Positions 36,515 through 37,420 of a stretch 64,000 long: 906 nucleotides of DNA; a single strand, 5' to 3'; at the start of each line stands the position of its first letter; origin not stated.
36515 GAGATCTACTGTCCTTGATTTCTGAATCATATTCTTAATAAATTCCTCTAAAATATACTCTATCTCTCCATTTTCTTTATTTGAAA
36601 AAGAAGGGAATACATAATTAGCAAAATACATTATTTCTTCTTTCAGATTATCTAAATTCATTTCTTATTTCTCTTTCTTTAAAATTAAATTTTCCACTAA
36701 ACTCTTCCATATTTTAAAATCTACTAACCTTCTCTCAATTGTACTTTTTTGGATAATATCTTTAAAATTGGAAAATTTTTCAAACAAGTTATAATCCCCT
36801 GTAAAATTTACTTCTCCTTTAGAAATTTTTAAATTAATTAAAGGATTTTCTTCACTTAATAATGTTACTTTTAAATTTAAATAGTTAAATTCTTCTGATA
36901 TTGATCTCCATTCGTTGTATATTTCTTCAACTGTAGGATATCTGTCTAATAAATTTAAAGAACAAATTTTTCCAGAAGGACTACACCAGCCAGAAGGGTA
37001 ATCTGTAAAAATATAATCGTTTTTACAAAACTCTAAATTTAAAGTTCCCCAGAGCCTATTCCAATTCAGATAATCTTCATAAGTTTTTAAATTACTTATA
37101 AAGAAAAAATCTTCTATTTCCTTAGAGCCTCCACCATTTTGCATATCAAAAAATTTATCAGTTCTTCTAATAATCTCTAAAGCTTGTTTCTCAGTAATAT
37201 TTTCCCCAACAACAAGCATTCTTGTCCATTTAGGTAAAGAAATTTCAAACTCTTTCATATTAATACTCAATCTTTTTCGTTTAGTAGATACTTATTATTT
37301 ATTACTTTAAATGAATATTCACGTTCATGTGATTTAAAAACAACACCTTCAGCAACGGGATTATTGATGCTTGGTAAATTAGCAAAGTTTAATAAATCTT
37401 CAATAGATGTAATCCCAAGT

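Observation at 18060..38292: Unusually complete RNA-repair toolkit in a phage: RtcB + ATP-dependent Rnl ligase + CCA-adding enzyme + RlaP-like nucleotidyltransferase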

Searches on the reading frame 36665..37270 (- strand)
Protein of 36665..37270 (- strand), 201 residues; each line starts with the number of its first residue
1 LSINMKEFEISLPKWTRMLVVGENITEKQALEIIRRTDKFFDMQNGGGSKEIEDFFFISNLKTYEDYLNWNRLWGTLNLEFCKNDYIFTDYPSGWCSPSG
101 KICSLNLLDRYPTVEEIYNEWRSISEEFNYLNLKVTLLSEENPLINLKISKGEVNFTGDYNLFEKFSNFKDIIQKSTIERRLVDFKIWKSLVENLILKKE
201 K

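Call 4: search_protein_families(library=pfam, proteins=[window:36665-37270:-], max_evalue=0.01)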
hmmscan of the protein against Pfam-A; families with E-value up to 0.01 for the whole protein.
window:36665-37270:- (201 aa): 0 families

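Call 10: find_homologous_proteins(query=window:36668-37258:-)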
Query seq(197 aa) (197 aa): 3 proteins with E <= 0.001 among 216 candidates.
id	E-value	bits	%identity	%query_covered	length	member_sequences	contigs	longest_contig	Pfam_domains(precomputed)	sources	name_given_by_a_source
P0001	2.2e-127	441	100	100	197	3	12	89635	-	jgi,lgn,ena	-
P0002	3.0e-23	101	37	74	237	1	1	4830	-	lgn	-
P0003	4.1e-16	77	35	76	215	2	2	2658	-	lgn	-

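Call 11: search_protein_families(library=phrogs, proteins=[window:36665-37270:-], max_evalue=0.001)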
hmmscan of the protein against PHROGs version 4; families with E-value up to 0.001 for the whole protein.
window:36665-37270:- (201 aa): 0 families

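Call 12: find_encoding_contigs(protein=P0001, flank=10000, max_places=4)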
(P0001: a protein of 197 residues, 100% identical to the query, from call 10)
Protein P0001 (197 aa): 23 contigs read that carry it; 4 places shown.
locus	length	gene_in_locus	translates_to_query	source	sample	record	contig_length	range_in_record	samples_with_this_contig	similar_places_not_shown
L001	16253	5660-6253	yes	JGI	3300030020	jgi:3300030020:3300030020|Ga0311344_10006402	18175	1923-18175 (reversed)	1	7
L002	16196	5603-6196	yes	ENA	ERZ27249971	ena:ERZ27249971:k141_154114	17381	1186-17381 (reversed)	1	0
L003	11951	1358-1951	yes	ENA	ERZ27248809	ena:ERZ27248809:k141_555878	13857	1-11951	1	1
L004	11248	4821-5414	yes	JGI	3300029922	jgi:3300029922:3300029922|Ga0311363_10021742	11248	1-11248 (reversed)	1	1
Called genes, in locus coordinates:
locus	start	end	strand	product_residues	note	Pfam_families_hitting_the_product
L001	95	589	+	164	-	-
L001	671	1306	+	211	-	-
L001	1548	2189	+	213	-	-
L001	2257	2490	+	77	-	-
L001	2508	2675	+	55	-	-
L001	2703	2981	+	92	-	-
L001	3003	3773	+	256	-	PF01145:Band_7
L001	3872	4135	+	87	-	-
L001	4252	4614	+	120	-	-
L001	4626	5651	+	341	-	PF21189:PHA02142, PF09414:RNA_ligase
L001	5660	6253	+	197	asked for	-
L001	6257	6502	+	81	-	-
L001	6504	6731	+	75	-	-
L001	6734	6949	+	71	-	-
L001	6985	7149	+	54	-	-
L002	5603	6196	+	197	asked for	-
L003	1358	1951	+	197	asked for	-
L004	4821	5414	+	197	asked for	-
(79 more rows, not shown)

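Call 13: find_encoding_contigs(protein=P0002, flank=10000, max_places=3)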
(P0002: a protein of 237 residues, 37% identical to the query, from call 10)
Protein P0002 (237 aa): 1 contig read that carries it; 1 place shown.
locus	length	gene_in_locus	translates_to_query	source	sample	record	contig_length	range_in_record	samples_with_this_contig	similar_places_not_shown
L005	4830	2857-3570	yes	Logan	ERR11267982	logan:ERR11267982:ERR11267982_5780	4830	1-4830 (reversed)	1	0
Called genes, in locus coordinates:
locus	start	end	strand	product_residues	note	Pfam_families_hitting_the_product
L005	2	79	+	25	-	?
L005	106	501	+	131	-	-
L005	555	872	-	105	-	-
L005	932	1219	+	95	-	-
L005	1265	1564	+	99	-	-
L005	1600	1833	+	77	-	-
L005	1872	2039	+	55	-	-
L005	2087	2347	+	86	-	-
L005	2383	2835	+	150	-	-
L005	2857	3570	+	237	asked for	-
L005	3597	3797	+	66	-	-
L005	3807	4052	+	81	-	-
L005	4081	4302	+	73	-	-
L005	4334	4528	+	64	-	-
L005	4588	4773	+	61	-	-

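Call 14: find_encoding_contigs(protein=P0003, flank=10000, max_places=3)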
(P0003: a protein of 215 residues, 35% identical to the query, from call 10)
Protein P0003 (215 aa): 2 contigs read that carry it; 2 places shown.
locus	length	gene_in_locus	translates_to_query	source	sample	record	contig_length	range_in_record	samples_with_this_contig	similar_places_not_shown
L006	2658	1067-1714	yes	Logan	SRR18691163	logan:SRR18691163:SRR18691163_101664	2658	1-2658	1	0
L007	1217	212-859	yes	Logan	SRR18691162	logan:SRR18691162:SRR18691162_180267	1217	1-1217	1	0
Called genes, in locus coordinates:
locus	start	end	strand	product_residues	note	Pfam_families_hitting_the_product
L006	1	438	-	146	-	?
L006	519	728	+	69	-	-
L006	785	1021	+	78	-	-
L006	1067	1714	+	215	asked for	-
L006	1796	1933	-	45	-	-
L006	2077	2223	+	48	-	-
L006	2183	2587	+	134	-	-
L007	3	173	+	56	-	?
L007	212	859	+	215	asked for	-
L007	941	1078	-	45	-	-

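Call 24: search_protein_families(library=ncbifam, proteins=[window:36665-37258:-], max_evalue=0.001)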
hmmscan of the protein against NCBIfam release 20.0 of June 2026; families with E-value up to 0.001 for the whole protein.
window:36665-37258:- (197 aa): 0 families

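Call 27: predict_structure(alignment_id=A1)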
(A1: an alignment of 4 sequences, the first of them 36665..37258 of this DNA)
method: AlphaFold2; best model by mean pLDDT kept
length: 197 residues; sequences in the alignment: 4
mean_pLDDT: 48.6   pTM: 0.49
mean pLDDT of the five models: 48.6, 48.2, 48.0, 46.3, 43.1
residues with pLDDT >= 90: 0; 70-90: 30; 50-70: 45; < 50: 122
segments of 3 or more residues with pLDDT < 50: 22-24, 31-106, 157-197
pLDDT, mean of each block of 10 residues (from residue 1): 64 57 51 39 36 37 43 33 37 29 48 72 65 64 81 60 36 35 43 39
secondary structure, 60 per line:
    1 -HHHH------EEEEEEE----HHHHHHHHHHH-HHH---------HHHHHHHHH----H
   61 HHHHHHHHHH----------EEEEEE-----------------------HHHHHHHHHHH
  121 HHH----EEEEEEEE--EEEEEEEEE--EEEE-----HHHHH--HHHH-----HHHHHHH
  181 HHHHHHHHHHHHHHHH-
elements in order: H2-5 E12-18 H23-33 H47-55 H60-70 E81-86 H110-123 E128-135 E138-146 E149-152 H158-162 H165-168 H174-196

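Call 28: search_protein_representatives(alignment_id=A1)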
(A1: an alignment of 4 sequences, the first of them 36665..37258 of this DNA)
Query: 4 sequences, 222 profile positions. Proteins with E-value up to 0.001 (for the whole library): 1228; up to 1e-10: 946; up to 1e-30: 464. The best 150 are listed.
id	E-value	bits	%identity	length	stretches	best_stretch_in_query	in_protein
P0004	7.5e-92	323.4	-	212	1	7-221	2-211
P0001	2.8e-77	275.8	-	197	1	1-222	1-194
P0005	4.9e-75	268.4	-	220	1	4-217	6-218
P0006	8.9e-71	254.5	-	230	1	1-218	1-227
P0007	2.0e-63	230.4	-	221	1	3-218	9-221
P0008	2.3e-63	230.2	-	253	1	3-214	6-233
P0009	6.8e-63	228.7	-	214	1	1-210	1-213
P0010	8.0e-63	228.5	-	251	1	4-218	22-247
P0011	2.6e-61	223.5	-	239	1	4-216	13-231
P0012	4.5e-61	222.8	-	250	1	1-183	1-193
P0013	7.0e-60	218.9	-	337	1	6-220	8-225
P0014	8.2e-60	218.6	-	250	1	5-186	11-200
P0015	5.3e-59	216.0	-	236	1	4-187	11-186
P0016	6.2e-59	215.8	-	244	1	3-217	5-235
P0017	7.1e-59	215.6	-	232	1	4-217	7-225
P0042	3.9e-54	200.1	-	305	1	6-178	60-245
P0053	2.5e-52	194.2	-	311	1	6-217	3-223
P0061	2.7e-51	190.8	-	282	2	53-210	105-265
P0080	1.6e-49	185.0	-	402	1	7-218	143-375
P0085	3.9e-49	183.7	-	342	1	2-217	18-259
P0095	1.3e-48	182.0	-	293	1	3-205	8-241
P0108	4.2e-48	180.3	-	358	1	3-216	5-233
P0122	4.1e-47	177.1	-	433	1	2-183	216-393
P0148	1.1e-45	172.4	-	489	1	3-218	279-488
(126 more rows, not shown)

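Call 31: search_protein_families(library=pfam, alignment_id=A2, max_evalue=0.001)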
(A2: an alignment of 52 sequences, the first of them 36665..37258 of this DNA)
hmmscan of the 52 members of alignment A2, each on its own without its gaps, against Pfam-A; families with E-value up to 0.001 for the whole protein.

A. member 1, window:36665-37258:- (197 aa): 0 families

B. families by the number of members that match (of 52 scanned): 1 family
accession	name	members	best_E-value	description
PF01966.28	HD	1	9.8e-06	HD domain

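Call 33: search_solved_structures(query=A2, max_evalue=10)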
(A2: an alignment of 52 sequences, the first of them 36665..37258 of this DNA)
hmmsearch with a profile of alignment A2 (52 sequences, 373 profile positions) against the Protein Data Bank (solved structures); distinct sequences matched with E-value up to 10: 0.

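Call 34: search_protein_families(library=pfam, proteins=[P0013, P0080, P0122, P0148, P0108, P0085, P0053, P0042, P0061, P0095], max_evalue=0.01)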
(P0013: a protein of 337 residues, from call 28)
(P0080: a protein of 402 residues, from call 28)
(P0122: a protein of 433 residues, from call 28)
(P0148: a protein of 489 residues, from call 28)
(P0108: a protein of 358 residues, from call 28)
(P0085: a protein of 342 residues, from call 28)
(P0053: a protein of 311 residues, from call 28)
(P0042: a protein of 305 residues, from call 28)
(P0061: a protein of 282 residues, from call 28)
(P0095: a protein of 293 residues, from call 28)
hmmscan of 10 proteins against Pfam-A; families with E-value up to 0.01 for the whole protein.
P0013 (337 aa): 0 families

P0080 (402 aa): 0 families

P0122 (433 aa): 1 family
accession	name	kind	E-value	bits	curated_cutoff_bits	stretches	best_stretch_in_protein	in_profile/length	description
PF01966.28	HD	-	9.8e-06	26.3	22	1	28-138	2-111/116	HD domain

P0148 (489 aa): 0 families

P0108 (358 aa): 0 families

P0085 (342 aa): 0 families

P0053 (311 aa): 0 families

P0042 (305 aa): 0 families

P0061 (282 aa): 0 families

P0095 (293 aa): 0 families

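Call 35: find_related_loci(query=A2, collection=viral_contigs, flank=6000)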
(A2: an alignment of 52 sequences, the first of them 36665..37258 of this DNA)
Query A2 (197 aa) in viral_contigs; peptide patterns used: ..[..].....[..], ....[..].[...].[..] (x = any residue, [..] = any of these).
78 stretches matched a pattern; 20 encode a relative of the query (tblastn E <= 1e-3); 20 distinct loci.
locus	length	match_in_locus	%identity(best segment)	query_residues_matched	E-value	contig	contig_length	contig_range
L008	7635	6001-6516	35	4-153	1e-28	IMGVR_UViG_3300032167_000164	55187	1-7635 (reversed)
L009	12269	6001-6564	29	8-162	2e-25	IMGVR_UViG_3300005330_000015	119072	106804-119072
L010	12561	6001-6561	29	5-163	5e-25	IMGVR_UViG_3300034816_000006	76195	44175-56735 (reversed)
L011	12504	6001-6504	28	7-150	2e-24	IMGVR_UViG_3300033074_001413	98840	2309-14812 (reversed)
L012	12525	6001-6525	34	8-152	3e-24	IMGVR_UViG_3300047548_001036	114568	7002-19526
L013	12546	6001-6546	30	8-164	3e-24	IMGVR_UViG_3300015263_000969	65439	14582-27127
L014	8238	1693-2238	33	4-152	1e-23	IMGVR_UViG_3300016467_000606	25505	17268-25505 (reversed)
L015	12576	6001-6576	30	8-164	1e-23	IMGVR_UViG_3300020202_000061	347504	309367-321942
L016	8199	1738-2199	32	8-138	4e-23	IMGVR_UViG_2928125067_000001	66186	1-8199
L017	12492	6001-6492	32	7-151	3e-23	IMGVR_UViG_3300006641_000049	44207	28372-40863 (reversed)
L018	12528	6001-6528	28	7-151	1e-22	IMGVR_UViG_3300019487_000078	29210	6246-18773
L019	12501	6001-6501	29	7-152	3e-22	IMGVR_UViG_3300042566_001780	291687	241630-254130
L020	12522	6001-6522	30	7-151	1e-21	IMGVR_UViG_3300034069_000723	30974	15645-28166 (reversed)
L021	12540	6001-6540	31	8-150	2e-18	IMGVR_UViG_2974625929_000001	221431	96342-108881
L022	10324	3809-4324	28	6-149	4e-18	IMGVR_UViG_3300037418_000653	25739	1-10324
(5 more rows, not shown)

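Call 36: find_related_loci(query=A2, collection=genome_contigs, flank=6000)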
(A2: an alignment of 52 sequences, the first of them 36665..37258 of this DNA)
Query A2 (197 aa) in genome_contigs; peptide patterns used: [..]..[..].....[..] (x = any residue, [..] = any of these).
61 stretches matched a pattern; 23 encode a relative of the query (tblastn E <= 1e-3); 23 distinct loci.
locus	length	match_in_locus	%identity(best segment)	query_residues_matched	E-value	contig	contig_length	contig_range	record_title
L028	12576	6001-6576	35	4-164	8e-32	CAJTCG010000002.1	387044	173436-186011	Oscillospiraceae bacterium isolate A57_49.OR.DSS genome assembly, contig: MGBC000069.2, whole genome shotgun sequence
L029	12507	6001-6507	35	4-150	2e-25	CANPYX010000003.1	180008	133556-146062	MAG: uncultured Oscillospiraceae bacterium isolate Lapin-001__bin59 genome assembly, contig: Lapin-001__NODE_65_length_1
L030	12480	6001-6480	35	4-148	2e-22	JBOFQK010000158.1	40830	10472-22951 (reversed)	MAG: Culicoidibacterales bacterium isolate WFFMC_MAG_212 k139_1816082_flag=0_multi=239.2153_len=40830, whole genome shot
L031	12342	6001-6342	33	18-149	9e-14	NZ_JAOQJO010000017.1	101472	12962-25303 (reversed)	Waltera acetigignens strain f_CXY .18048_1_81.17, whole genome shotgun sequence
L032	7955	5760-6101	31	18-149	2e-13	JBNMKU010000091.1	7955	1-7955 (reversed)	MAG: Roseburia sp. isolate CM_BacRos1453.35 k141_488519_length_7955_cov_13.0000, whole genome shotgun sequence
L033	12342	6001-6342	30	18-149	5e-13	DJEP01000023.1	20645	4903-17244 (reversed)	MAG TPA_asm: Lachnospiraceae bacterium UBA5895 UBA5895_contig_8775, whole genome shotgun sequence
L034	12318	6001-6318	35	18-139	6e-12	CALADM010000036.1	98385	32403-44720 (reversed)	MAG TPA_asm: uncultured Clostridiaceae bacterium isolate ERR318692_bin.120_CONCOCT_v1.1_MAG genome assembly, contig: ERZ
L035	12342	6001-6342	30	18-149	5e-11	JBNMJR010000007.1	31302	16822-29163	MAG: Acetatifactor sp. isolate CM_BacAce1939.64 k141_52000_length_31302_cov_13.2706, whole genome shotgun sequence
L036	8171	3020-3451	23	10-138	2e-10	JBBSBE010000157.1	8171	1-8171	MAG: Rhodobacterales bacterium isolate La6_metabat2.090 La6_metabat2.090_K_3492871_L_8171_cov_17.9599, whole genome shot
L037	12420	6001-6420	24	14-133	2e-10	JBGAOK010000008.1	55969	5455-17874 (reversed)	MAG: Meridianimarinicoccus sp. isolate MAG_MBR_H10.103 MBRH10-103_opera_contig_2211, whole genome shotgun sequence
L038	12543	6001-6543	31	7-153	5e-29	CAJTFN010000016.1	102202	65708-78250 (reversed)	Oscillospiraceae bacterium isolate C18_42_OV_BP genome assembly, contig: MGBC000153.16, whole genome shotgun sequence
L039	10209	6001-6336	30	1-133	1e-8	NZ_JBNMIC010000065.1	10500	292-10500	MAG: Brotaphodocola sp. isolate CM_BacBro2439.106 k141_62293_length_10500_cov_15.0000, whole genome shotgun sequence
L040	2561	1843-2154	30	18-139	1e-8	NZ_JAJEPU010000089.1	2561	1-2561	Brotaphodocola catenula strain CLA-AA-H274 NODE_89_length_2561_cov_15.405395, whole genome shotgun sequence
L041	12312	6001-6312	31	18-139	1e-8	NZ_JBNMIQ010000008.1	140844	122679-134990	MAG: Brotaphodocola sp. isolate CM_BacBro2208.92 k141_17986_length_140844_cov_51.5961, whole genome shotgun sequence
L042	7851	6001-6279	28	18-133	2e-8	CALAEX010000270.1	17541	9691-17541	MAG TPA_asm: uncultured Lachnospiraceae bacterium isolate SRR6425826_bin.44_CONCOCT_v1.1_MAG genome assembly, contig: ER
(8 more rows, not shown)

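Call 39: predict_structure(alignment_id=A2)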
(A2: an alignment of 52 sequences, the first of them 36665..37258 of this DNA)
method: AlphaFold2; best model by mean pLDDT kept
length: 197 residues; sequences in the alignment: 52
mean_pLDDT: 86.8   pTM: 0.85
mean pLDDT of the five models: 86.8, 86.3, 85.5, 85.3, 85.2
residues with pLDDT >= 90: 107; 70-90: 65; 50-70: 25; < 50: 0
segments of 3 or more residues with pLDDT < 50: none
pLDDT, mean of each block of 10 residues (from residue 1): 95 95 96 79 67 78 88 94 84 94 94 98 98 94 98 87 69 62 84 80
secondary structure, 60 per line:
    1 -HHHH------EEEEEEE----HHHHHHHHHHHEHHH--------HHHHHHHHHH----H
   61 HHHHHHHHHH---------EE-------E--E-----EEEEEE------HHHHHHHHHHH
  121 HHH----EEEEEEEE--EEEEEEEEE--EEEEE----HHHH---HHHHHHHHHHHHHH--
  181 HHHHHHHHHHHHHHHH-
elements in order: H2-5 E12-18 H23-33 H46-55 H60-70 E98-103 H110-123 E128-135 E138-146 E149-153 H158-161 H165-178 H181-196

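Call 58: fold_search(model_id=the predicted structure, library=viral)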
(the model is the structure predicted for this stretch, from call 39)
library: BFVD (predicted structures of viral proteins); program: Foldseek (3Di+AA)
matches with E <= 10: 451; with E <= 0.001: 4
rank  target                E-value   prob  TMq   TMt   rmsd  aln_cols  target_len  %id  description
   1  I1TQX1                1.1e-14  1.00  0.75  0.57   6.8       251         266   22  (no name in the UniProt tables at hand)
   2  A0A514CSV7            6.2e-14  1.00  0.72  0.52   5.9       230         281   26  Uncharacterized protein [Achromobacter phage Motura]
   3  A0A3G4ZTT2            2.1e-12  1.00  0.73  0.59   6.4       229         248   23  Uncharacterized protein [Edafosvirus sp.]
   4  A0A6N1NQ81            6.2e-05  1.00  0.38  0.41  12.2       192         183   11  Putative ORFan [Tupanvirus deep ocean]
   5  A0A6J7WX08            2.2e-03  0.47  0.25  0.21  18.5       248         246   16  YubB ferredoxin-like domain-containing protein [uncultured Caudovirales phage]
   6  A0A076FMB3            4.3e-03  0.69  0.30  0.23  13.6       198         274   14  YubB ferredoxin-like domain-containing protein [Aureococcus anophagefferens virus]
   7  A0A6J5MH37            9.0e-03  0.60  0.27  0.31  11.7       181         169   13  YubB ferredoxin-like domain-containing protein [uncultured Caudovirales phage]
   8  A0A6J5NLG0            9.6e-03  0.77  0.32  0.30  11.3       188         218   14  YubB ferredoxin-like domain-containing protein [uncultured Caudovirales phage]
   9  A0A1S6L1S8            2.0e-02  0.51  0.30  0.15  14.2       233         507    9  (no name in the UniProt tables at hand)
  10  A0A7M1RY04            2.3e-02  0.97  0.32  0.55   7.2       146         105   11  Uncharacterized protein [uncultured phage cr111_1]
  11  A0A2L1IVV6            3.1e-02  0.63  0.31  0.41  28.7       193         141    9  Uncharacterized protein [Streptomyces phage BillNye]
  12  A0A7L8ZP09            3.8e-02  0.77  0.28  0.44  11.6       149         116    7  Uncharacterized protein [Erwinia phage pEa_SNUABM_47]
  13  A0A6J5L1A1            4.3e-02  0.44  0.32  0.26  10.3       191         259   12  YubB ferredoxin-like domain-containing protein [uncultured Caudovirales phage]
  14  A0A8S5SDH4            4.6e-02  0.75  0.26  0.46  10.5       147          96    6  Uncharacterized protein [Myoviridae sp. ctuim2]
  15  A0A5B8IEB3            5.2e-02  0.30  0.27  0.35  11.3       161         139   10  YubB ferredoxin-like domain-containing protein [Mimiviridae sp. ChoanoV1]
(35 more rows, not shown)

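Call 59: fold_search(model_id=the predicted structure, library=pdb)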
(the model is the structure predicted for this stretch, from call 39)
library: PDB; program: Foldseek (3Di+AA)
matches with E <= 10: 392; with E <= 0.001: 0
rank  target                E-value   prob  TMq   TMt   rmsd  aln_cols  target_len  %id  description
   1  9y1o_H                5.5e-02  0.15  0.22  0.21  17.4       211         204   14  The structure of the Plasmodium falciparum 20S proteasome (released 2025-10-08)
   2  2yko_B                9.1e-02  0.06  0.13  0.14  17.4       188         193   15  Structure of the human LINE-1 ORF1p trimer (released 2011-08-10)
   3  6mur_A                9.7e-02  0.12  0.20  0.07  14.3       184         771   15  Cryo-EM structure of Csm-crRNA-target RNA ternary complex in type III-A CRISPR-Cas system (released 2018-12-12)
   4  8qyn_Q                1.3e-01  0.11  0.20  0.20  14.9       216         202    8  Human 20S proteasome assembly intermediate structure 5 (released 2024-02-21)
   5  2ykq_B                1.4e-01  0.02  0.10  0.10  17.2       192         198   12  Structure of the human LINE-1 ORF1p trimer (released 2011-08-10)
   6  9y4s_H                1.7e-01  0.16  0.23  0.15  14.1       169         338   12  Crystal structure of DNA integrity scanning protein (DisA) from Mycobacterium tuberculosis in complex with cyclic di-A (released 2025-09-17)
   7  9y0l_H                1.8e-01  0.08  0.20  0.20  17.3       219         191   12  Incorrectly assembled half-Pf20S (released 2025-10-29)
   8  2ykp_A                1.8e-01  0.08  0.18  0.18  15.1       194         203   12  Structure of the human LINE-1 ORF1p trimer (released 2011-08-10)
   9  9y4s_G                1.9e-01  0.14  0.23  0.16  14.2       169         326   12  Crystal structure of DNA integrity scanning protein (DisA) from Mycobacterium tuberculosis in complex with cyclic di-A (released 2025-09-17)
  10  8t08_N                2.2e-01  0.09  0.20  0.20  14.0       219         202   11  Preholo-Proteasome from Pre1-1 Pre4-1 Double Mutant (released 2023-09-06)
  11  9o3e_V                2.3e-01  0.08  0.19  0.18  14.7       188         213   12  Plasmodium falciparum 20S proteasome bound to inhibitor 159 (released 2025-11-12)
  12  7dr6_W                3.6e-01  0.33  0.20  0.20   9.1        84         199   12  PA28alpha-beta in complex with immunoproteasome (released 2021-01-20)
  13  6muw_M                3.6e-01  0.08  0.22  0.20  13.9       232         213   10  The structure of the Plasmodium falciparum 20S proteasome. (released 2019-08-07)
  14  2ykp_C                3.8e-01  0.02  0.12  0.12  15.9       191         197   12  Structure of the human LINE-1 ORF1p trimer (released 2011-08-10)
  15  7dg0_A                4.3e-01  0.08  0.16  0.19   9.9        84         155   12  Structure and function of Diadenylate cyclase DacM in Mycoplasma ovipneumoniae (released 2021-11-17)
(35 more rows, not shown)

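Call 82: find_encoding_contigs(protein=P0122, flank=8000, max_places=3)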
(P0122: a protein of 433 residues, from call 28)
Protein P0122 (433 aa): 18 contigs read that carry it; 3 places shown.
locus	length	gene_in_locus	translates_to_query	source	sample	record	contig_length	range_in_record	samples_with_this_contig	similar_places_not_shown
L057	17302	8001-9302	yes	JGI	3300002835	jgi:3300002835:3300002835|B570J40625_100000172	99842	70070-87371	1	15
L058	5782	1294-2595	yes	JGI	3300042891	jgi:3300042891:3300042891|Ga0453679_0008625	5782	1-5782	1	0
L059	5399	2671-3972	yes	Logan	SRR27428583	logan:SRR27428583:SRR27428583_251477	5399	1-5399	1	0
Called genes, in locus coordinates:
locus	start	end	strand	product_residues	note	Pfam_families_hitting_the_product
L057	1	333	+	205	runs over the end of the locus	PF19846:DUF6321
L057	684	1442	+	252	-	PF04896:AmoC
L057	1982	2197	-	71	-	-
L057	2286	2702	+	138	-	-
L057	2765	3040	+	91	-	PF13145:Rotamase_2, PF13616:Rotamase_3, PF00639:Rotamase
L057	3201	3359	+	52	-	-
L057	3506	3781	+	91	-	PF07603:Lcl_C (weak)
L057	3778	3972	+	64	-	-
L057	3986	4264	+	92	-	-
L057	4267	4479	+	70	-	-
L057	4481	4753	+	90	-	-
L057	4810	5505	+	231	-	-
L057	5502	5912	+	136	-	-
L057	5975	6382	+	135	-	-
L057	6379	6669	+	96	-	-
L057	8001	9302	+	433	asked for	PF01966:HD (weak)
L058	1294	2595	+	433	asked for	PF01966:HD (weak)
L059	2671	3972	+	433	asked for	PF01966:HD (weak)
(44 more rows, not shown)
